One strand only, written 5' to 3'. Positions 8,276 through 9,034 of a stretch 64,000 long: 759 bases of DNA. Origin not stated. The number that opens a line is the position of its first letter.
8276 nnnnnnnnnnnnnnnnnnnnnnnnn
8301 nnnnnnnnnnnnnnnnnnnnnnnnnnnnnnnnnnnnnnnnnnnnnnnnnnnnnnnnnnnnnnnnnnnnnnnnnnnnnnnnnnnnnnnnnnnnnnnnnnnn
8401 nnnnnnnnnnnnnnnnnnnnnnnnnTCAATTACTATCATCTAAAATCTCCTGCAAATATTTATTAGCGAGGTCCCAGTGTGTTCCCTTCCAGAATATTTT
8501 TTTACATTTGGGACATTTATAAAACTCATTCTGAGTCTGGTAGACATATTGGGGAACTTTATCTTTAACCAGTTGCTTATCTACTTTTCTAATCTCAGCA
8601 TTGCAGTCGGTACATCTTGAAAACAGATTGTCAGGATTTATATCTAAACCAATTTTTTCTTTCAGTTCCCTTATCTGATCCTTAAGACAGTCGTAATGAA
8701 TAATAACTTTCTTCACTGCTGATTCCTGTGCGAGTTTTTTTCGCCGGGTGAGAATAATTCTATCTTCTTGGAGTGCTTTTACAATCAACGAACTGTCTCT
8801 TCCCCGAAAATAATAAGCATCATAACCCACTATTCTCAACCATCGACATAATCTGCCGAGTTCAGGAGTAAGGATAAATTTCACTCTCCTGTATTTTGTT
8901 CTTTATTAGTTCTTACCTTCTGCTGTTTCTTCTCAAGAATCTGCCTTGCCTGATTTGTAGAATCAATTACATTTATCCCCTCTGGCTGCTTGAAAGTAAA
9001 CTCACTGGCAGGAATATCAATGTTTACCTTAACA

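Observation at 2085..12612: PyrR-controlled pyrimidine operon carries an embedded nuclease module (EndoQ-like PHP nuclease + Mut7-C PIN-like RNase + exported LolA-fold protein) and mutM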

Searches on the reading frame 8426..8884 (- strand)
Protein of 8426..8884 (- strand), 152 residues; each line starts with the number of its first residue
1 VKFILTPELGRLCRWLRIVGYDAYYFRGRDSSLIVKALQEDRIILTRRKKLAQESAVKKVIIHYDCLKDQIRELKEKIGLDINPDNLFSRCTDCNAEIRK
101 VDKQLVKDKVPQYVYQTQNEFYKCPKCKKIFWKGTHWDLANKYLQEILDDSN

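Call 3: search_protein_families(library=pfam, proteins=[window:8426-8884:-])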
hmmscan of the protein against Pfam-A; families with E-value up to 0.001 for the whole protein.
window:8426-8884:- (152 aa): 1 family
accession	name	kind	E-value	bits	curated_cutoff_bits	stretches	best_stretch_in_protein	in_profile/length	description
PF01927.22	Mut7-C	-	5.6e-42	143.7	23.3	1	1-141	1-143/146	Mut7-C RNAse domain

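Call 4: search_protein_families(library=ncbifam, proteins=[window:8426-8884:-])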
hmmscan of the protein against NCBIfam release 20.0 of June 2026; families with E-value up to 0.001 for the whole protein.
window:8426-8884:- (152 aa): 0 families

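Call 11: search_solved_structures(query=window:8426-8884:-, max_evalue=1, show_alignments=2)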
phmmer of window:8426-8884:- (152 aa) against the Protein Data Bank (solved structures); distinct sequences matched with E-value up to 1: 8.
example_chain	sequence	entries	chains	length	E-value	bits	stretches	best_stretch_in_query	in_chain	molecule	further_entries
8q66_A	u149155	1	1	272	0.02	18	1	69-99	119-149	Exonuclease mut-7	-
1mey_C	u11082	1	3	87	0.053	16.7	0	117-138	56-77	CONSENSUS ZINC FINGER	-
1xou_B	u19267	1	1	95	0.076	16.2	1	48-83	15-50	Z5138 gene product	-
2lhk_A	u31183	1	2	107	0.092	15.9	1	48-83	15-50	L0052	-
2m1n_A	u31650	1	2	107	0.21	14.7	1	45-83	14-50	Type III secretion system filament chaperone CesA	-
7bqd_A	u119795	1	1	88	0.35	14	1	48-109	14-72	NF8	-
2i13_A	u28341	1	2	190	0.51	13.5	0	117-133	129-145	Aart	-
9eh1_S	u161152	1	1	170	0.74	13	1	73-130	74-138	Transcription elongation factor A protein 1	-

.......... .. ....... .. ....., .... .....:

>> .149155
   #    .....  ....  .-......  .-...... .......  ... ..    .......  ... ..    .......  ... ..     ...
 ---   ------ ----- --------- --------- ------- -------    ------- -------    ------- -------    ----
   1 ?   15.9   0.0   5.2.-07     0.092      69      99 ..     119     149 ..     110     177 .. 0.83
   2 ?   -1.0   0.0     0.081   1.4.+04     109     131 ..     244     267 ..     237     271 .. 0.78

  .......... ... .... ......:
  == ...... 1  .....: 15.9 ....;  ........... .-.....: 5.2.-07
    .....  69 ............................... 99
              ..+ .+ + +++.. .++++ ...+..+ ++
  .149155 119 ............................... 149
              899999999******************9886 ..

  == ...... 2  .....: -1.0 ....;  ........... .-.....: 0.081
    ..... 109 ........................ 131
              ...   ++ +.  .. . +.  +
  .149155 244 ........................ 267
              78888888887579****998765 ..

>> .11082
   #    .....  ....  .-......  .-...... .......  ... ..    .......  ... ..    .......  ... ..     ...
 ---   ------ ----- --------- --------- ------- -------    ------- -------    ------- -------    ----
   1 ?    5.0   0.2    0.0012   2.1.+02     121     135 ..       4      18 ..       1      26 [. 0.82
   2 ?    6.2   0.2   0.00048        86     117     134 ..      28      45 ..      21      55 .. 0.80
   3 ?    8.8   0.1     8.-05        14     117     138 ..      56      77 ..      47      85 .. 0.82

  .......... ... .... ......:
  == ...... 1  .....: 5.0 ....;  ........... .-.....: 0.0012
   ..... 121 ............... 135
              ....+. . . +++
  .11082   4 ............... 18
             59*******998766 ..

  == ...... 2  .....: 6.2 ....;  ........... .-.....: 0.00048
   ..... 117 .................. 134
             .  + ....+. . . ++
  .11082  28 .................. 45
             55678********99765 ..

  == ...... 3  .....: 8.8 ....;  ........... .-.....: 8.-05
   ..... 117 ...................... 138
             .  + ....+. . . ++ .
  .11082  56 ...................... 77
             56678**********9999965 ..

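Call 37: find_homologous_proteins(query=window:8426-8884:-, max_evalue=0.00001)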
Query window:8426-8884:- (152 aa): 45 proteins with E <= 0.00001 among 62 candidates.
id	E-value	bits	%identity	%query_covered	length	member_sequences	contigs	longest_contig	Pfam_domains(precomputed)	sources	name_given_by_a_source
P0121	5.3e-98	343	99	100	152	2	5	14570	PF01927.23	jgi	-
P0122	2.3e-89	315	92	100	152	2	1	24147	PF01927.23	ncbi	-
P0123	7.5e-80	284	77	100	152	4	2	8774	PF01927.23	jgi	jgi:hypothetical protein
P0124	6.9e-75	268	74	100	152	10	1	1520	PF01927.23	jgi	-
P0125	1.9e-73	263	77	97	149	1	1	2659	PF01927.23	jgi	jgi:hypothetical protein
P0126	1.2e-64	235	65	97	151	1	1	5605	PF01927.23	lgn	-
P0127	1.1e-62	228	63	97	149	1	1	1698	PF01927.23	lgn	-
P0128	2.5e-62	227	67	99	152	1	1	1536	PF01927.23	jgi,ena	-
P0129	7.1e-62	226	75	85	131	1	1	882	PF01927.23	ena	-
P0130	8.6e-62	226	61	97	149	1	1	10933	PF01927.23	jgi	jgi:hypothetical protein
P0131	1.9e-61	224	64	97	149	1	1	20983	PF01927.23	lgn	-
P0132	2.1e-61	224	66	99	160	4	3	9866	PF01927.23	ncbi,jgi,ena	-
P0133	2.6e-60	221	66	99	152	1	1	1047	PF01927.23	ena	-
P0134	1.5e-58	215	62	97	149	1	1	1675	PF01927.23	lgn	-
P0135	1.2e-57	212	63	99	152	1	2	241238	PF01927.23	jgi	-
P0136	1.7e-57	212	63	99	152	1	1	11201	PF01927.23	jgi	-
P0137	1.1e-54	202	62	99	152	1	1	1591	PF01927.23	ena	-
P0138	2.5e-54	201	57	97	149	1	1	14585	PF01927.23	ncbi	-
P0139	1.1e-46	177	82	63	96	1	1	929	PF01927.23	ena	-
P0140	6.3e-46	174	50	95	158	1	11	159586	PF01927.23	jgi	-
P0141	3.3e-45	172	49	97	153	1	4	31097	PF01927.23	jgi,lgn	-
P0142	7.6e-45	171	51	97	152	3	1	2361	PF01927.23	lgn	-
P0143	2.9e-44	169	48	100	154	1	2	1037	PF01927.23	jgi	-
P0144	3.2e-44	168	50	97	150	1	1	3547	PF01927.23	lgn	-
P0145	5.8e-43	164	50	97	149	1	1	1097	PF01927.23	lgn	-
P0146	1.4e-42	163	48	97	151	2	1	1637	PF01927.23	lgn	-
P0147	1.4e-41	160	50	97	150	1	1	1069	PF01927.23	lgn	-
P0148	1.8e-41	160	48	99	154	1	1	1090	PF01927.23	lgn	-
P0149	4.6e-41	158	48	97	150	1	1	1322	PF01927.23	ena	-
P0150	1.5e-40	157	49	94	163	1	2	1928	PF01927.23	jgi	jgi:hypothetical protein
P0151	3.2e-40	155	46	98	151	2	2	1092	PF01927.23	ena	-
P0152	9.1e-40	154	49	97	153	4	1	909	PF01927.23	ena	-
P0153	1.3e-39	153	46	97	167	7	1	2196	PF01927.23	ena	-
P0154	2.1e-39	153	49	95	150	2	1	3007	PF01927.23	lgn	-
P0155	2.5e-39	153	48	95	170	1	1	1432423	PF01927.23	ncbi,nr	ncbi:MAG: Mut7-C RNAse domain-containing protein [Candidatus Omnitrophota bacterium]|nr:MAG: Mut7-C 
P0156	5.3e-39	152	44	97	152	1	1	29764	PF01927.23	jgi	jgi:uncharacterized protein with PIN domain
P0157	4.0e-38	149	47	95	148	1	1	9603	PF01927.23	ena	-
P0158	4.7e-38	148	46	97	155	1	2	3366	PF01927.23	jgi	jgi:uncharacterized protein with PIN domain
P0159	2.0e-37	146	45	97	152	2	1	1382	PF01927.23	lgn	-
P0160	3.0e-37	146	44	97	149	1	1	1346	PF01927.23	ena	-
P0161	4.8e-35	139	47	91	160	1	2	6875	PF01927.23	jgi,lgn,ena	jgi:hypothetical protein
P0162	4.9e-35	139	47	91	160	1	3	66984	PF01927.23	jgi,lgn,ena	jgi:hypothetical protein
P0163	4.9e-35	139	47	91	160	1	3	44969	PF01927.23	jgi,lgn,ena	jgi:hypothetical protein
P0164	4.9e-35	139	47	91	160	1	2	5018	PF01927.23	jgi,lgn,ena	-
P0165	2.1e-34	137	46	91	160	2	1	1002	PF01927.23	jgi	-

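Call 42: find_encoding_contigs(protein=P0155, flank=8000, max_places=1)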
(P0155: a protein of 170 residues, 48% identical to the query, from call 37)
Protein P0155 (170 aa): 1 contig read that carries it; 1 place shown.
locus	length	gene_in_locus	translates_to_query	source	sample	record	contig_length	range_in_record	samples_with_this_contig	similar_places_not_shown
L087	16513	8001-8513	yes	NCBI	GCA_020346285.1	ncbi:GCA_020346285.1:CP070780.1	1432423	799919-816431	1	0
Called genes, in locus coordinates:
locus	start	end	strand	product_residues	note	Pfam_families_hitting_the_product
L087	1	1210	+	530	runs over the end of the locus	PF14849:YidC_periplas, PF02096:60KD_IMP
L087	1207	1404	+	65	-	PF14804:Jag_N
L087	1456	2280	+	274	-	PF00142:Fer4_NifH (faint), PF01656:CbiA, PF06564:CBP_BcsQ (weak), PF09140:MipZ, PF10609:ParA (weak), PF13614:AAA_31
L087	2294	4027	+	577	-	PF05658:YadA_head (faint), PF11962:Peptidase_G2 (faint)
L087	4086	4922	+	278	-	PF02195:ParB_N, PF17762:HTH_ParB, PF23552:ParB_C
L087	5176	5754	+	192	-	PF00156:Pribosyltran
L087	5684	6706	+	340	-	PF02729:OTCace_N, PF00185:OTCace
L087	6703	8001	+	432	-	PF01979:Amidohydro_1, PF12890:DHOase, PF07969:Amidohydro_3 (weak)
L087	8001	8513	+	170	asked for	PF01927:Mut7-C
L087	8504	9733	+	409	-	PF27218:MJ0043_C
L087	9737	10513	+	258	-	PF00175:NAD_binding_1, PF10418:DHODB_Fe-S_bind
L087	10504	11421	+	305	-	PF01180:DHO_dh, PF01207:Dus (faint), PF03060:NMO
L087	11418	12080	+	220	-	PF00215:OMPdecase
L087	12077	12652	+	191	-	PF00156:Pribosyltran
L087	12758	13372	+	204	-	PF00430:ATP-synt_B (faint)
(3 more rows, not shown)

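Call 43: find_encoding_contigs(protein=P0140, flank=8000, max_places=1)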
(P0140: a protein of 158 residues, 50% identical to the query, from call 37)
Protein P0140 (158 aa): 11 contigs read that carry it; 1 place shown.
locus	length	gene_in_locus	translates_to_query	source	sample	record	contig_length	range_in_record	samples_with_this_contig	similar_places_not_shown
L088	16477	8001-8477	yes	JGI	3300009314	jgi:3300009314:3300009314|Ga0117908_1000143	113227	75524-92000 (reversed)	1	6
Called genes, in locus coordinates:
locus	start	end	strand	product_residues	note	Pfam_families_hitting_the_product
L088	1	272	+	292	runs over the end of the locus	PF04389:Peptidase_M28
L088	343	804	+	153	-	PF00583:Acetyltransf_1, PF13673:Acetyltransf_10 (weak), PF13508:Acetyltransf_7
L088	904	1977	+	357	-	PF04015:DUF362, PF25160:LdpA_Fe-S-bd (faint), PF00037:Fer4, PF12837:Fer4_6 (weak), PF13237:Fer4_10, PF14697:Fer4_21, PF12838:Fer4_7, PF13187:Fer4_9 (weak), +2 more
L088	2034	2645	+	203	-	-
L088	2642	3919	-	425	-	PF00324:AA_permease, PF13520:AA_permease_2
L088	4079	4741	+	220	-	PF04250:DUF429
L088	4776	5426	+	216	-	PF00156:Pribosyltran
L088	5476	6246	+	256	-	PF00881:Nitroreductase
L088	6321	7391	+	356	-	PF01137:RTC, PF05189:RTC_insert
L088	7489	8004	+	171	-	PF03266:NTPase_1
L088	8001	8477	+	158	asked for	PF01927:Mut7-C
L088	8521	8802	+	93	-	PF04456:DUF503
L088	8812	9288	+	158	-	-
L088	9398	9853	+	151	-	PF11964:SpoIIAA-like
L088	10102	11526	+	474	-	PF00324:AA_permease, PF13520:AA_permease_2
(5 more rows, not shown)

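Call 44: find_encoding_contigs(protein=P0141, flank=8000, max_places=1)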
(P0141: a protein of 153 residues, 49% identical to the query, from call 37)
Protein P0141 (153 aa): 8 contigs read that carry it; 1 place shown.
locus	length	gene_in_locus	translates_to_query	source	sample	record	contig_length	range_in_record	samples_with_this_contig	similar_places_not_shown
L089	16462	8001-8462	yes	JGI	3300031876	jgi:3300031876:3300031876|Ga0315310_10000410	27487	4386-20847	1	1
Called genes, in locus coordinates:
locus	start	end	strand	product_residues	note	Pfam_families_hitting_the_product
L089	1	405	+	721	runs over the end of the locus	PF16927:HisKA_7TM, PF13185:GAF_2, PF13492:GAF_3 (weak), PF02518:HATPase_c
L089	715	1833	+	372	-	PF00383:dCMP_cyt_deam_1, PF14437:MafB19-deam, PF01872:RibD_C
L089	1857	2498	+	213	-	PF00677:Lum_binding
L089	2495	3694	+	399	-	PF00926:DHBP_synthase, PF00925:GTP_cyclohydro2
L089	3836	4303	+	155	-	PF00885:DMRL_synthase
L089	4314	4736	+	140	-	PF01029:NusB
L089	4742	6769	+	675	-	PF22745:Nlig-Ia, PF01653:DNA_ligase_aden, PF14520:HHH_5 (faint), PF03120:OB_DNA_ligase, PF03119:DNA_ligase_ZBD, PF12826:HHH_2, PF00533:BRCT, PF12738:PTCB-BRCT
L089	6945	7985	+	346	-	PF04015:DUF362, PF14697:Fer4_21 (faint), PF00037:Fer4 (faint), PF12797:Fer4_2 (faint), PF13237:Fer4_10, PF12838:Fer4_7, PF13187:Fer4_9, PF12837:Fer4_6 (weak), +3 more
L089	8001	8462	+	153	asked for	PF01927:Mut7-C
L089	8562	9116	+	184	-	PF12654:DUF3786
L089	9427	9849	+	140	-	PF01797:Y1_Tnp (faint)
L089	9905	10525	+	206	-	PF21982:RecX_HTH1, PF02631:RecX_HTH2, PF21981:RecX_HTH3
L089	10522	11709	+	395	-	PF07690:MFS_1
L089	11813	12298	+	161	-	PF00258:Flavodoxin_1, PF03358:FMN_red, PF12641:Flavodoxin_3, PF12724:Flavodoxin_5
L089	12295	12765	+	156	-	PF01230:HIT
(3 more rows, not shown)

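Call 45: find_encoding_contigs(protein=P0162, flank=8000, max_places=1)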
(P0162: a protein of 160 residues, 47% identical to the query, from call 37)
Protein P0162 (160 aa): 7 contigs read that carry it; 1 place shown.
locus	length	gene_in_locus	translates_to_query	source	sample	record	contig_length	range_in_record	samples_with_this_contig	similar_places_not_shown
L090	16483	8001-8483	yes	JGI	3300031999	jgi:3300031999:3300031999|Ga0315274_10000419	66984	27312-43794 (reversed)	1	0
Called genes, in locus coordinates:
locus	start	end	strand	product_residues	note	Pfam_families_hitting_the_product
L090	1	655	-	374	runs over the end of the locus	PF00712:DNA_pol3_beta, PF02767:DNA_pol3_beta_2, PF02768:DNA_pol3_beta_3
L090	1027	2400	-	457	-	PF11638:DnaA_N, PF00308:Bac_DnaA, PF00004:AAA (weak), PF08299:Bac_DnaA_C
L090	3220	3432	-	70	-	PF21748:UPF0150, PF15919:HicB_lk_antitox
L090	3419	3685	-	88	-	PF07927:HicA_toxin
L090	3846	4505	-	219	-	-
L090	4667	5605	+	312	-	PF02527:GidB (faint), PF13679:Methyltransf_32, PF13847:Methyltransf_31, PF13649:Methyltransf_25 (weak)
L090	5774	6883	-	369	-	-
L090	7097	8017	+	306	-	PF04055:Radical_SAM (weak)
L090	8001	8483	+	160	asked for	PF01927:Mut7-C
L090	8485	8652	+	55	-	-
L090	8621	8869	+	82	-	PF15919:HicB_lk_antitox (weak)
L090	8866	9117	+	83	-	PF07927:HicA_toxin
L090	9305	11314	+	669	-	PF00515:TPR_1 (faint), PF12895:ANAPC3 (faint), PF13174:TPR_6 (faint), PF13432:TPR_16 (weak), PF13424:TPR_12, PF13432:TPR_16 (weak), PF07719:TPR_2 (weak), PF13181:TPR_8 (weak), +7 more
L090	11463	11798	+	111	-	PF07883:Cupin_2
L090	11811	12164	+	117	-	PF06339:Ectoine_synth (weak), PF07883:Cupin_2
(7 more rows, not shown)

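Call 58: search_protein_families(library=padloc, max_evalue=0.001, proteins=[window:8426-8884:-])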
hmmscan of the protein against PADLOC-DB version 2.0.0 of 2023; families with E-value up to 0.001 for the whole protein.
window:8426-8884:- (152 aa): 0 families

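Call 69: predict_structure(alignment_id=A3)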
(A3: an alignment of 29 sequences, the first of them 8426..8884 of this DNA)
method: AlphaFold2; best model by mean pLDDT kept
length: 152 residues; sequences in the alignment: 29
mean_pLDDT: 90.6   pTM: 0.83
mean pLDDT of the five models: 90.6, 90.2, 89.7, 89.1, 84.9
residues with pLDDT >= 90: 112; 70-90: 36; 50-70: 3; < 50: 1
segments of 3 or more residues with pLDDT < 50: none
pLDDT, mean of each block of 10 residues (from residue 1): 95 95 92 92 92 80 94 93 90 94 94 92 95 87 83 49
secondary structure, 60 per line:
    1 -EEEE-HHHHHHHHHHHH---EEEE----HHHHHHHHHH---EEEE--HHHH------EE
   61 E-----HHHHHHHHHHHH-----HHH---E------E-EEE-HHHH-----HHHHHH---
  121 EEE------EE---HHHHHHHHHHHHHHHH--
elements in order: E2-5 H7-18 E22-25 H30-39 E43-46 H49-52 E59-61 H67-78 E99-101 H103-106 H112-117 E121-123 H135-150

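Call 72: fold_search(model_id=the predicted structure, library=pdb)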
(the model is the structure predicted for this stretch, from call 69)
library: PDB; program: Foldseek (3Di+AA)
matches with E <= 10: 743; with E <= 0.001: 0
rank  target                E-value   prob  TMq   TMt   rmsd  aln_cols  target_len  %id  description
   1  8q66_A                6.3e-03  1.00  0.52  0.32   6.2       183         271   19  Crystal Structure of the C. elegans MUT-7 MUT-8 CTD complex (released 2024-03-06)
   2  4b09_A                8.0e-02  0.72  0.33  0.24  10.2       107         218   17  Structure of unphosphorylated BaeR dimer (released 2013-07-10)
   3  3n59_B                1.1e-01  0.35  0.25  0.27   9.1        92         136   17  Type II dehydroquinase from Mycobacterium Tuberculosis complexed with 3-dehydroshikimate (released 2010-07-21)
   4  4b6q                  1.5e-01  0.28  0.24  0.27   9.1        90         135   18  Structure of Mycobacterium tuberculosis Type II Dehydroquinase inhibited by (2R)-2-(benzothiophen-5-yl)methyl-3-dehydroq (released 2012-12-19)
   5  3n8k_Q                2.2e-01  0.23  0.25  0.27   9.1        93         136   17  Type II dehydroquinase from Mycobacterium tuberculosis complexed with citrazinic acid (released 2010-07-21)
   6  2y71                  2.2e-01  0.23  0.24  0.26   9.1        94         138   17  Structure of Mycobacterium tuberculosis type II dehydroquinase complexed with (1R,4S,5R)-1,4,5-trihydroxy-3-((5-methylbe (released 2011-08-17)
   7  3n8k_F                2.2e-01  0.21  0.24  0.25   9.2        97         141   16  Type II dehydroquinase from Mycobacterium tuberculosis complexed with citrazinic acid (released 2010-07-21)
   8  2kpo_MODEL_1_A        2.3e-01  0.75  0.36  0.46   3.8        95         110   15  Solution NMR structure of de novo designed rossmann 2x2 fold protein, Northeast Structural Genomics Consortium (released 2009-12-01)
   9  4v0s_B                2.7e-01  0.21  0.24  0.25   8.6        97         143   15  Crystal structure of Mycobacterium tuberculosis Type II Dehydroquinase D88N mutant inhibited by a 3-dehydroquinic acid (released 2016-01-13)
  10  3n8n_D                2.8e-01  0.21  0.25  0.26   9.0        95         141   17  Crystal structure of 3-dehydroquinate dehydratase from Mycobacterium tuberculosis in complex with inhibitor 6 (released 2011-05-11)
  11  3n8k_D                2.8e-01  0.21  0.24  0.26   9.1        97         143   16  Type II dehydroquinase from Mycobacterium tuberculosis complexed with citrazinic acid (released 2010-07-21)
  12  3n59_S                2.8e-01  0.15  0.22  0.24   9.5        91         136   20  Type II dehydroquinase from Mycobacterium Tuberculosis complexed with 3-dehydroshikimate (released 2010-07-21)
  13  3n59_K                3.0e-01  0.20  0.25  0.27   8.6        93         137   17  Type II dehydroquinase from Mycobacterium Tuberculosis complexed with 3-dehydroshikimate (released 2010-07-21)
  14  4b09_B                3.6e-01  0.44  0.33  0.24   9.9        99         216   19  Structure of unphosphorylated BaeR dimer (released 2013-07-10)
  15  2xqv                  3.6e-01  0.35  0.27  0.17   5.6        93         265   15  The X-ray structure of the Zn(II) bound ZnuA from Salmonella enterica (released 2011-04-27)
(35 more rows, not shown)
